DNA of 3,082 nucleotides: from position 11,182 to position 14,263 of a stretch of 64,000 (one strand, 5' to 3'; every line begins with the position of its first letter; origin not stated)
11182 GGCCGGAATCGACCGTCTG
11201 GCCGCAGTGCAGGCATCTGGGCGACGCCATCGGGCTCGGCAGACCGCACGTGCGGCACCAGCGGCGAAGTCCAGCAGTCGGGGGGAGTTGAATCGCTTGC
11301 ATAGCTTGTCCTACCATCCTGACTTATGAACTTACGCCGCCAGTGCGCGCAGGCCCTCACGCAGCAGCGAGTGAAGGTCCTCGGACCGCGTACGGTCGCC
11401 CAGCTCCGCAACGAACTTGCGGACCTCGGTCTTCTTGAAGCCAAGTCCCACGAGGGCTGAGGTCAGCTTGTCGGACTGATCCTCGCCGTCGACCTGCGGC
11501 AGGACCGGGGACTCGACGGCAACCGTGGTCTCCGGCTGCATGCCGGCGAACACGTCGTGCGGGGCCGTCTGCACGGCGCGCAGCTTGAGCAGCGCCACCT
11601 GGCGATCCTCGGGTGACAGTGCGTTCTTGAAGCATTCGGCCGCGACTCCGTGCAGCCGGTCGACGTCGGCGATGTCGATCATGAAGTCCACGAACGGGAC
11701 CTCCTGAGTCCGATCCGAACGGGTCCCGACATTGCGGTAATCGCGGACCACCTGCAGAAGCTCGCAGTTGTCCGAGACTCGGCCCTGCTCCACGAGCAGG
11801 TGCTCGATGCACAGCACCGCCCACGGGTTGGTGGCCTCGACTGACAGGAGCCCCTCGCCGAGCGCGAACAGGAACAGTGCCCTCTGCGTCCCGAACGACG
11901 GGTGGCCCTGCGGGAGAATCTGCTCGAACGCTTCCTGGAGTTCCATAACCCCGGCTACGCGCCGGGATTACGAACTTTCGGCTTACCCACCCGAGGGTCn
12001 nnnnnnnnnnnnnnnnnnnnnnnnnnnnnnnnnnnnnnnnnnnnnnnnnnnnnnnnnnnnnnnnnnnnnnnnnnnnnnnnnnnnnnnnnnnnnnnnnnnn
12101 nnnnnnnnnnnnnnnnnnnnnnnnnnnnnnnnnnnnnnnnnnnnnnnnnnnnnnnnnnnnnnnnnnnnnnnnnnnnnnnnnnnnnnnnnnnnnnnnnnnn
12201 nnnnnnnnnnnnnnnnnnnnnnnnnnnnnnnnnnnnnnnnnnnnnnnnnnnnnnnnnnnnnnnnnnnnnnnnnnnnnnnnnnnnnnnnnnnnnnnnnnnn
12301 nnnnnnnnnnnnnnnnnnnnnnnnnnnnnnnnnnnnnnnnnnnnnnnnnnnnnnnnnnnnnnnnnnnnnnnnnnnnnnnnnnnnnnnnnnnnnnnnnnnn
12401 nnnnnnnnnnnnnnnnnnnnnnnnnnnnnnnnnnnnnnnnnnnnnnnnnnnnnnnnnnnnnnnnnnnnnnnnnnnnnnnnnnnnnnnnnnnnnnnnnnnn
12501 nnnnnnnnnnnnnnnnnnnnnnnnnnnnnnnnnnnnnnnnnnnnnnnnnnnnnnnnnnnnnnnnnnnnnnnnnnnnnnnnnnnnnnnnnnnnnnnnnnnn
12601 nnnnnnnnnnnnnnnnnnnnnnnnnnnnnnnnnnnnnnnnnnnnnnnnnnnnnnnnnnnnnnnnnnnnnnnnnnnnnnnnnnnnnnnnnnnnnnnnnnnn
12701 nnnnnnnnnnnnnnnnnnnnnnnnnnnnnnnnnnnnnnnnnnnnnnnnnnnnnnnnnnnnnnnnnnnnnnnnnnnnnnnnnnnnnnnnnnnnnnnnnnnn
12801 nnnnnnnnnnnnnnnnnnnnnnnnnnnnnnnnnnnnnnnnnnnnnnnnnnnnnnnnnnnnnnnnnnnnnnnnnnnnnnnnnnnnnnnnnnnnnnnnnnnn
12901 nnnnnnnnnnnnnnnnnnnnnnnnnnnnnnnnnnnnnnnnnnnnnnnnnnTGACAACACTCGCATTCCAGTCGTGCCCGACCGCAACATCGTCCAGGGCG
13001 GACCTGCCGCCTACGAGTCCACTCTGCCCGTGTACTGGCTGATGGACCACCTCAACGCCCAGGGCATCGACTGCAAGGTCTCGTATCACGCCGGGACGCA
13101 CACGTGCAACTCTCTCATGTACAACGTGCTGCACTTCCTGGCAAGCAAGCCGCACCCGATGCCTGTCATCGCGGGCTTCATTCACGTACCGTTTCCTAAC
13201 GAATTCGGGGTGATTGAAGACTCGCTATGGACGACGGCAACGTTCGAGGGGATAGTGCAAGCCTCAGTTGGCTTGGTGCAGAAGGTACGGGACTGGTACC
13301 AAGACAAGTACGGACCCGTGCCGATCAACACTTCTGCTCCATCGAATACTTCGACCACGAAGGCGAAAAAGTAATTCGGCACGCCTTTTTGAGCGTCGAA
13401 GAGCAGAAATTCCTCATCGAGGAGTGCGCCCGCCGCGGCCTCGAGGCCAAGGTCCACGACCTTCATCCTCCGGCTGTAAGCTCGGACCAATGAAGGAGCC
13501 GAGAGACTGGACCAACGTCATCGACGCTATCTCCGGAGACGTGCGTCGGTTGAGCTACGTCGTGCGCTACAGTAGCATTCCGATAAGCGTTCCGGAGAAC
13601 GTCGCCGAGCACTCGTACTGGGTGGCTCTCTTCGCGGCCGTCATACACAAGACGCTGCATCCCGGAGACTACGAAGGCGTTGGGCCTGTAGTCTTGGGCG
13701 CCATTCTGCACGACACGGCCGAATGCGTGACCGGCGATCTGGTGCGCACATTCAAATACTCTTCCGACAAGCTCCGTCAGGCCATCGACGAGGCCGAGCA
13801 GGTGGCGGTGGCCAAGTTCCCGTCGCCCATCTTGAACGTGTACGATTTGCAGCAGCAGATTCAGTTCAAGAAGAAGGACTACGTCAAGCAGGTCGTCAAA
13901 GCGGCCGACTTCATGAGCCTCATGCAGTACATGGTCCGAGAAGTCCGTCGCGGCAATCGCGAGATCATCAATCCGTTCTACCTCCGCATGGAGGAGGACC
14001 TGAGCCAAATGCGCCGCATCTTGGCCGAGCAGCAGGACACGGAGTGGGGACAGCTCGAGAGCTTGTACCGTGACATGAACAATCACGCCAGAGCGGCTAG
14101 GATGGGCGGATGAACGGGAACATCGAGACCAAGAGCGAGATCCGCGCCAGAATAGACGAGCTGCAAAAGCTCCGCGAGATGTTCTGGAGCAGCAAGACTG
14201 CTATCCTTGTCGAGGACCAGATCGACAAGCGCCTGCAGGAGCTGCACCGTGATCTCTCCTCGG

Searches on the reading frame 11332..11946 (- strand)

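Call 92: search_protein_families(library=pfam, proteins=[window:11332-11946:-], max_evalue=0.001)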
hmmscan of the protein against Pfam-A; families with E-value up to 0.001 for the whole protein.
window:11332-11946:- (204 aa): 1 family
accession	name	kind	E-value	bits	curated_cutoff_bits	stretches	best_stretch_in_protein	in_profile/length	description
PF07499.19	RuvA_C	-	5.9e-07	30.3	24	1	161-202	6-46/47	RuvA, C-terminal domain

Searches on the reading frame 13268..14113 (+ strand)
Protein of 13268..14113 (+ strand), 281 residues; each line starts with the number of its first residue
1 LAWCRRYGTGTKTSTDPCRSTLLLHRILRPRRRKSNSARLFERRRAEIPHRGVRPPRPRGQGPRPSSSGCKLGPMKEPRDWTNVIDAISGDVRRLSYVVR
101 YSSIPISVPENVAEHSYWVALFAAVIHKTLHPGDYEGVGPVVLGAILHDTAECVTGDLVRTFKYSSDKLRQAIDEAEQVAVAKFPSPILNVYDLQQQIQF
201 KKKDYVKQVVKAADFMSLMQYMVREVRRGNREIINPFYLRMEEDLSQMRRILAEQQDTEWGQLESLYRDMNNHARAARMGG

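Call 92: search_protein_families(library=pfam, proteins=[window:13268-14113:+], max_evalue=0.001)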
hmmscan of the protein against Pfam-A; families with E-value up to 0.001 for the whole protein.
window:13268-14113:+ (281 aa): 3 families
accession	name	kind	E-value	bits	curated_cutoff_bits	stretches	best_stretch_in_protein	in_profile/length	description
PF12917.13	YfbR-like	-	3.8e-23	82.5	25.9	1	92-249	6-167/182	5'-deoxynucleotidase YfbR-like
PF13023.12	HD_3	-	1.6e-08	35.1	22.5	1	94-187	3-96/165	HD domain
PF01966.28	HD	-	0.00026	21.7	22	1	112-161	1-48/116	HD domain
